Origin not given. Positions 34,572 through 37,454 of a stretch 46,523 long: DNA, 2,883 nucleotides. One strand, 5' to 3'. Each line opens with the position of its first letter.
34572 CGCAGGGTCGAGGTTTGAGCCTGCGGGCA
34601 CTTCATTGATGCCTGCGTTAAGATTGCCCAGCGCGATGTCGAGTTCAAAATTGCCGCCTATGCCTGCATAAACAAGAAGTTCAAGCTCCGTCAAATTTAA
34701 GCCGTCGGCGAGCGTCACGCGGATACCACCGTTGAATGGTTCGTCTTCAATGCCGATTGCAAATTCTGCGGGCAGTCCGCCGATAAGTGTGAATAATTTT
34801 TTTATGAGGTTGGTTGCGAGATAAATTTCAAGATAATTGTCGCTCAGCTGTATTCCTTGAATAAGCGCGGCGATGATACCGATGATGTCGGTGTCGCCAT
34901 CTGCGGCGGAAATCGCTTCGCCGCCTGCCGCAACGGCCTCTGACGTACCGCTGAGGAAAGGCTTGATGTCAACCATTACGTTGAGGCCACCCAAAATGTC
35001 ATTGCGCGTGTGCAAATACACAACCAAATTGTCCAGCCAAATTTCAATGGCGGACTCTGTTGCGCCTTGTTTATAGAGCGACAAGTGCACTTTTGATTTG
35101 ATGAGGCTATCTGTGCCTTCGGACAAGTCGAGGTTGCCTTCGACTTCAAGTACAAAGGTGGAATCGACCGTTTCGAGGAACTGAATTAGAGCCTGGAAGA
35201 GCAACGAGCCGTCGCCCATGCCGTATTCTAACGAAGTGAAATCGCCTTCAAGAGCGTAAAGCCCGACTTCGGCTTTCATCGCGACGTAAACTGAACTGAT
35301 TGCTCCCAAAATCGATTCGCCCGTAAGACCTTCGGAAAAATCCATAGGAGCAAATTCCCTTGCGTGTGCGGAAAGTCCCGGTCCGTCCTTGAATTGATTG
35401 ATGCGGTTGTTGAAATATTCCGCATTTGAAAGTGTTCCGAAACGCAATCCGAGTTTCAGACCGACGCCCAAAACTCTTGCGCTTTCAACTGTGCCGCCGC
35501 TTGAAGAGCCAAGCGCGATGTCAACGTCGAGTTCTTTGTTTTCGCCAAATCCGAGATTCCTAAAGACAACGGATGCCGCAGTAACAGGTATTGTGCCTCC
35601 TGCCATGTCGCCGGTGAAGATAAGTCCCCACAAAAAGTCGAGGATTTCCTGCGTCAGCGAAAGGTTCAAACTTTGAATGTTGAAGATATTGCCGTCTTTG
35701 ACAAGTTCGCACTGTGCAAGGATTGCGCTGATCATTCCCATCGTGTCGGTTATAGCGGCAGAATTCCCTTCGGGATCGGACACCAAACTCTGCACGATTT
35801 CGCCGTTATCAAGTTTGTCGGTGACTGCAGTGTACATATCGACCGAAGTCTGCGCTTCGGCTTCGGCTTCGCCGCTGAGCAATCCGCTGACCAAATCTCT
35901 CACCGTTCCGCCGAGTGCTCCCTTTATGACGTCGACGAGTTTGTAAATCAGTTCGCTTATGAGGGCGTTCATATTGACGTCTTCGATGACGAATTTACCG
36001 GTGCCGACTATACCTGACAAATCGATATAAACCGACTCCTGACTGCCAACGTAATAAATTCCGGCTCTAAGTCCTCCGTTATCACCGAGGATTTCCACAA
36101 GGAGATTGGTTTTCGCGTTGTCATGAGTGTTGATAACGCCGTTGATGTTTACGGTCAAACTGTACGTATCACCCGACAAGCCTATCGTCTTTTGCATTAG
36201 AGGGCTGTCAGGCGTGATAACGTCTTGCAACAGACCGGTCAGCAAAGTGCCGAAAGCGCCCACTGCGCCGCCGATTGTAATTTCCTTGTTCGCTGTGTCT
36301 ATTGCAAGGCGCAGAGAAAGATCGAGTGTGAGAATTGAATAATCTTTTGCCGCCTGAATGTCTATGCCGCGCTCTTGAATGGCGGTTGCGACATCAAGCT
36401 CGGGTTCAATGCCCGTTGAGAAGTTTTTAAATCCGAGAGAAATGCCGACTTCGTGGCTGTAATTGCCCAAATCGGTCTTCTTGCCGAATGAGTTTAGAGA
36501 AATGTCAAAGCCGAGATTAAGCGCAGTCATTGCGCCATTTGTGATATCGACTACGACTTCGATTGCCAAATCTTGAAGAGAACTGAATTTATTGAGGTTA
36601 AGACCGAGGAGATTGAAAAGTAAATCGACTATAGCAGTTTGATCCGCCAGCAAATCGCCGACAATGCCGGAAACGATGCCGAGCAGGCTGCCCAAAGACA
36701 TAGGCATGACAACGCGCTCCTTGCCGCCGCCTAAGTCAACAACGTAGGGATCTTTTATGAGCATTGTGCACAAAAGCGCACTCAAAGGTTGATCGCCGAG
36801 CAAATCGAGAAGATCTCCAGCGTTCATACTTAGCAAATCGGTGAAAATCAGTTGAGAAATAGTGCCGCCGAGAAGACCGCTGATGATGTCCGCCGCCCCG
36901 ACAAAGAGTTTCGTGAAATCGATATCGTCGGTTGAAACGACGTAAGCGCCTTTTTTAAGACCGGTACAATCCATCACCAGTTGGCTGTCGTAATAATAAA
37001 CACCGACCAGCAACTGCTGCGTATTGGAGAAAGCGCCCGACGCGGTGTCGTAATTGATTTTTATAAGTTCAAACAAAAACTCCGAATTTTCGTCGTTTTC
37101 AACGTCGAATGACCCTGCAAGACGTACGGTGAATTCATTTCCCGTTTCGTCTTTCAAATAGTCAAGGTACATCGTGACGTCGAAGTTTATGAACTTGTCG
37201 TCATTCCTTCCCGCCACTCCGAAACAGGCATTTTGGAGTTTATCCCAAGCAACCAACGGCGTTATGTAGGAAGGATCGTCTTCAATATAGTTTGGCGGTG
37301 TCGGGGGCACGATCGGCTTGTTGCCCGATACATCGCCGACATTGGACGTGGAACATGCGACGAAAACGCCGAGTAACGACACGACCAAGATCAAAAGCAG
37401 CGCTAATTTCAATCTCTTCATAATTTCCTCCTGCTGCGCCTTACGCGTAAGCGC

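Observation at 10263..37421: Single 27.2-kb gene encoding a ~1-MDa (9,052-aa) predicted lipoprotein with no recognisable classical adhesin or toxin domains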

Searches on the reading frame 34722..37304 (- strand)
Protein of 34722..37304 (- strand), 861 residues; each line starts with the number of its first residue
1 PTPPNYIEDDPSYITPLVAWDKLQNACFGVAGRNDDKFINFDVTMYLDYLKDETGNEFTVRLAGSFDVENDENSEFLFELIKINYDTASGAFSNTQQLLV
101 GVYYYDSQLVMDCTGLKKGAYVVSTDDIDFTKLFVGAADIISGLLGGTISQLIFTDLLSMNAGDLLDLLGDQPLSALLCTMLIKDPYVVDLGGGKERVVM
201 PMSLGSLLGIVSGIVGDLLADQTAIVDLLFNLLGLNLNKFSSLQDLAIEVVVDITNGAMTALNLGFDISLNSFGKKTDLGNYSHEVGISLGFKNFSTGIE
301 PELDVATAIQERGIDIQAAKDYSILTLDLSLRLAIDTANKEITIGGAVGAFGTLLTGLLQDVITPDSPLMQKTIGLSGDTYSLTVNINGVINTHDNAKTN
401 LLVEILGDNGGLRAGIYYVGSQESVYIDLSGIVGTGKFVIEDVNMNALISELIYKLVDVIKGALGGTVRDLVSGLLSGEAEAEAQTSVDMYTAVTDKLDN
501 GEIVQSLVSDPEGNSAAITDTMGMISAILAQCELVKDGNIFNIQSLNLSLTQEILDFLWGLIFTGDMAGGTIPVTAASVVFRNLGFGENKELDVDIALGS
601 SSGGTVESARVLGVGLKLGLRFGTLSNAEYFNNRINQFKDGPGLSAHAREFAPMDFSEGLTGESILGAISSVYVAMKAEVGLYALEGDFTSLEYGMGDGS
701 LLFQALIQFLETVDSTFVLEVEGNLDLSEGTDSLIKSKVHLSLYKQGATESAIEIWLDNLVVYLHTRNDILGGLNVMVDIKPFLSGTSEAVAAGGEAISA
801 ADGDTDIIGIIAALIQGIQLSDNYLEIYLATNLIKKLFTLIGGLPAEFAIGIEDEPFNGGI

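Call 73: predict_structure(alignment_id=A6)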
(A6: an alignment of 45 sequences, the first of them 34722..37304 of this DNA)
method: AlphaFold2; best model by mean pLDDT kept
length: 861 residues; sequences in the alignment: 45
mean_pLDDT: 68.9   pTM: 0.56
mean pLDDT of the five models: 68.9, 68.0, 66.4, 65.0, 62.3
residues with pLDDT >= 90: 77; 70-90: 400; 50-70: 223; < 50: 161
segments of 3 or more residues with pLDDT < 50: 1-7, 50-52, 228-235, 275-277, 490-514, 684-704, 788-861
pLDDT, mean of each block of 10 residues (from residue 1): 43 85 80 69 70 66 80 84 79 81 87 77 80 64 55 58 59 72 84 87 67 51 49 49 67 84 70 52 59 71 86 85 89 82 73 68 75 75 92 90 92 93 91 80 85 70 56 51 50 44 35 58 70 76 82 79 73 82 86 87 70 88 92 88 70 75 63 69 45 41 50 65 73 73 81 83 78 76 57 41 40 37 35 43 33 32 31
secondary structure, 60 per line:
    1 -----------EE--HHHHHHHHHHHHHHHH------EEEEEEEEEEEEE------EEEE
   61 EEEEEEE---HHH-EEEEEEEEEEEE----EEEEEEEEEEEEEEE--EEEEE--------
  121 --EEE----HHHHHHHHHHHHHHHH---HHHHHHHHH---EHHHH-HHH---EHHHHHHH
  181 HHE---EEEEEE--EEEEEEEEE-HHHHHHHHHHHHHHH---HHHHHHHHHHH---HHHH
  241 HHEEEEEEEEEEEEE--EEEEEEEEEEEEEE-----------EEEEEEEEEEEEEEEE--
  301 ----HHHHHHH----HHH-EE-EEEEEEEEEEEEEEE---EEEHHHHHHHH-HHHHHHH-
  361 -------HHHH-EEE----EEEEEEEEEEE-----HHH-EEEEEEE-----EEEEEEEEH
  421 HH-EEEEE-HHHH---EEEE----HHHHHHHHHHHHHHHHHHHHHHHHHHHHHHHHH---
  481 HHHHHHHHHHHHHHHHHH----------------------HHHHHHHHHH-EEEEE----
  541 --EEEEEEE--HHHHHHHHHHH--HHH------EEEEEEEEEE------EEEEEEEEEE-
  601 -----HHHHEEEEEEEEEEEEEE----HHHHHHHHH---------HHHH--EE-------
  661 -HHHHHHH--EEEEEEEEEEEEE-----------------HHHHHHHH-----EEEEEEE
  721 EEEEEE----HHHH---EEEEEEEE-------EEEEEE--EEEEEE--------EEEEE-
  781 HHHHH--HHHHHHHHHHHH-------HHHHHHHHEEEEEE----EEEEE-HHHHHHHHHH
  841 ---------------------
elements in order (helices of 4 or more, strands of 3 or more residues): H16-31 E38-50 E57-67 E75-86 E91-105 E108-112 E123-125 H130-145 H149-157 H162-165 H174-182 E187-192 E195-203 H205-219 H223-233 H237-242 E243-255 E258-271 E283-298 H305-311 E323-337 E341-343 H344-351 H353-359 H368-371 E373-375 E380-390 E400-406 E412-419 E424-428 H430-433 E437-440 H445-477 H481-498 H521-530 E532-536 E543-549 H552-562 E574-583 E590-599 H606-609 E610-623 H628-636 H646-649 H662-668 E671-683 H701-708 E714-726 H731-734 E738-745 E753-758 E761-766 E775-779 H781-785 H788-799 H807-814 E815-820 E825-829 H831-840

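Call 76: fold_search(model_id=the predicted structure, library=pdb)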
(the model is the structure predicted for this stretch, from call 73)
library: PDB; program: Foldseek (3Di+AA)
matches with E <= 10: 711; with E <= 0.001: 2
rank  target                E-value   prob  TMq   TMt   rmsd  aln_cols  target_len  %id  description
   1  9bd8_A                6.1e-04  0.69  0.11  0.19  26.0       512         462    9  ApoB 100 beta barrel bound to LDLR beta propeller (released 2024-12-25)
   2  4eg9                  9.3e-04  1.00  0.15  0.43  10.0       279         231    8  1.9 Angstrom resolution crystal structure of Se-methionine hypothetical protein SAOUHSC_02783 from Staphylococcus aureus (released 2012-04-11)
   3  9tpm                  1.3e-03  0.82  0.10  0.22  16.3       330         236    9  Structure of LolB from Porphyromonas gingivalis (released 2026-02-18)
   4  9b8k                  1.3e-03  0.10  0.07  0.04  33.0       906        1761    9  Cryo-EM structure of human dysferlin monomer (released 2024-11-27)
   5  9clm_B                1.4e-03  0.21  0.08  0.10  25.9       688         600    8  Transferrin Binding Protein A in complex with transferrin binding protein B and two molecules of transferrin (released 2026-03-04)
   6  2y0l                  3.3e-03  0.10  0.06  0.10  34.0       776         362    7  Crystal Structure of Pseudomonas Aeruginosa OpdO (released 2011-12-21)
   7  5dl7                  3.5e-03  0.12  0.07  0.11  36.0       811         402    6  Crystal structure of Acinetobacter baumannii OccAB3 (released 2016-02-03)
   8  9a3c_MODEL_1_A        3.6e-03  0.11  0.06  0.07  35.9       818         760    7  Model of E. coli Fiu by in-cell photo-crosslinking MS and deep learning (released 2023-02-24)
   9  9j9n_A                4.3e-03  0.16  0.07  0.13  27.3       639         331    6  artificial mononuclear Zn-bound metalloprotein 2 (M2:Zn) (released 2025-07-02)
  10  3wi5                  6.9e-03  0.09  0.06  0.12  29.3       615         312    7  Crystal structure of the Loop 7 mutant PorB from Neisseria meningitidis serogroup B (released 2014-01-01)
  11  4rjw                  9.9e-03  0.08  0.05  0.10  30.6       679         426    6  Crystal structure of Pseudomonas aeruginosa OprO (released 2015-10-21)
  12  6zhp                  1.2e-02  0.14  0.07  0.15  27.8       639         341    6  Crystal structure of OmpF porin soaked in ciprofloxacin metaloantibiotic (released 2021-05-05)
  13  4gcp_A                1.2e-02  0.13  0.07  0.13  27.7       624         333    7  Crystal Structure of E. coli OmpF porin in complex with Ampicillin (released 2012-12-19)
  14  5yvf_B                1.4e-02  0.15  0.07  0.15  26.4       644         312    6  Crystal structure of BFA1 (released 2018-08-08)
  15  3kg7_A                1.4e-02  0.14  0.06  0.13  23.5       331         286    9  Dehydratase domain from CurH module of Curacin polyketide synthase (released 2010-01-19)
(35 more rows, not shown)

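Call 81: fold_search(model_id=the predicted structure, library=viral)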
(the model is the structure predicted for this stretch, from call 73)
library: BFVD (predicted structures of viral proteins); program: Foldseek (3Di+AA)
matches with E <= 10: 722; with E <= 0.001: 1
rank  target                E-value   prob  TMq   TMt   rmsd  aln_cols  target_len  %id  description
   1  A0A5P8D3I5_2          5.6e-04  0.18  0.08  0.07  34.0       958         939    9  (no name in the UniProt tables at hand)
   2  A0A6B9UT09            2.9e-03  0.89  0.10  0.27  13.7       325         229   10  (no name in the UniProt tables at hand)
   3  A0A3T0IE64            5.7e-03  0.08  0.07  0.09  37.7       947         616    9  (no name in the UniProt tables at hand)
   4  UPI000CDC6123         6.3e-03  0.25  0.06  0.08  23.4       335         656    9  (no name look-up for this kind of identifier)
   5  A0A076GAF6            7.0e-03  0.15  0.09  0.11  41.2       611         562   11  Tail fiber protein [Aeromonas phage pAh6-C]
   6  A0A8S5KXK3            2.0e-02  0.10  0.05  0.09  37.7       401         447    9  Maturation protein (Fragment) [ssRNA phage AVE018]
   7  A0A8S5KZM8            2.2e-02  0.14  0.06  0.09  30.4       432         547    8  Maturation protein [ssRNA phage SRR7976324_1]
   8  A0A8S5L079            2.8e-02  0.11  0.06  0.09  26.9       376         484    9  Maturation protein (Fragment) [ssRNA phage SRR6960509_3]
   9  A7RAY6                2.9e-02  0.04  0.06  0.05  32.2       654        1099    7  (no name in the UniProt tables at hand)
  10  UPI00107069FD         3.4e-02  0.13  0.08  0.16  19.6       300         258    9  (no name look-up for this kind of identifier)
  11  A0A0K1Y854            3.4e-02  0.11  0.05  0.08  28.5       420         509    6  (no name in the UniProt tables at hand)
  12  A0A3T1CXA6            3.8e-02  0.16  0.06  0.17  16.4       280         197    8  Uncharacterized protein [Acanthamoeba castellanii medusavirus J1]
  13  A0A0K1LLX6            3.8e-02  0.05  0.06  0.09  29.9       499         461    6  DNA polymerase III beta clamp [Caulobacter phage Sansa]
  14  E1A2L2                3.8e-02  0.05  0.08  0.06  45.8       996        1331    8  Tail fiber protein [Aeromonas phage phiAS5]
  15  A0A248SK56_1          4.0e-02  0.07  0.08  0.06  36.4       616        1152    7  (no name in the UniProt tables at hand)
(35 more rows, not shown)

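Call 82: search_solved_structures(query=A6, max_evalue=10)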
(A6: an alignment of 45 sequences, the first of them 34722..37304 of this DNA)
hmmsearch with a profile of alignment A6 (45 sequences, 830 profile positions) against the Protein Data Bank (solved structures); distinct sequences matched with E-value up to 10: 1.
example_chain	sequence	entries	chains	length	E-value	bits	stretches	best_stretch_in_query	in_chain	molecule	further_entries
7ur6_H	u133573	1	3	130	2.2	9.5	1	83-147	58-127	Heavy Chain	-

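Call 103: search_protein_families(library=pfam, alignment_id=A6, max_evalue=10)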
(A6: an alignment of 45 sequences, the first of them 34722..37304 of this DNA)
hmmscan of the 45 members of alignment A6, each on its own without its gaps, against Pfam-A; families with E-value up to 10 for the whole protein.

A. member 1, window:34722-37304:- (861 aa): 0 families

B. families by the number of members that match (of 45 scanned): 18 families
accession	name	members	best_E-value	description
PF02402.22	Lysis_col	2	0.15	Lysis protein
PF09992.14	NAGPA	1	8.4e-24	Phosphodiester glycosidase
PF25783.1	BigA_beta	1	0.00031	BigA beta sandwich domain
PF13351.11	DUF4099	1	0.015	Protein of unknown function (DUF4099)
PF13044.11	Fusion_F0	1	0.019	Fusion glycoprotein F0, Isavirus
PF20101.4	DUF6491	1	0.043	Family of unknown function (DUF6491)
PF22685.1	Gal80p_C-like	1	0.046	Gal80p, C-terminal domain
PF20922.3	Anamorsin_N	1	0.064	Anamorsin, N-terminal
PF08908.16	MesX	1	0.1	Putative oxygenase MesX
PF13354.11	Beta-lactamase2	1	0.11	Beta-lactamase enzyme family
PF13620.12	CarboxypepD_reg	1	0.11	Carboxypeptidase regulatory-like domain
PF00106.31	adh_short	1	0.12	short chain dehydrogenase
PF02179.21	BAG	1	0.12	BAG domain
PF09643.15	YopX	1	0.14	YopX protein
PF03748.19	FliL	1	0.15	Flagellar basal body-associated protein FliL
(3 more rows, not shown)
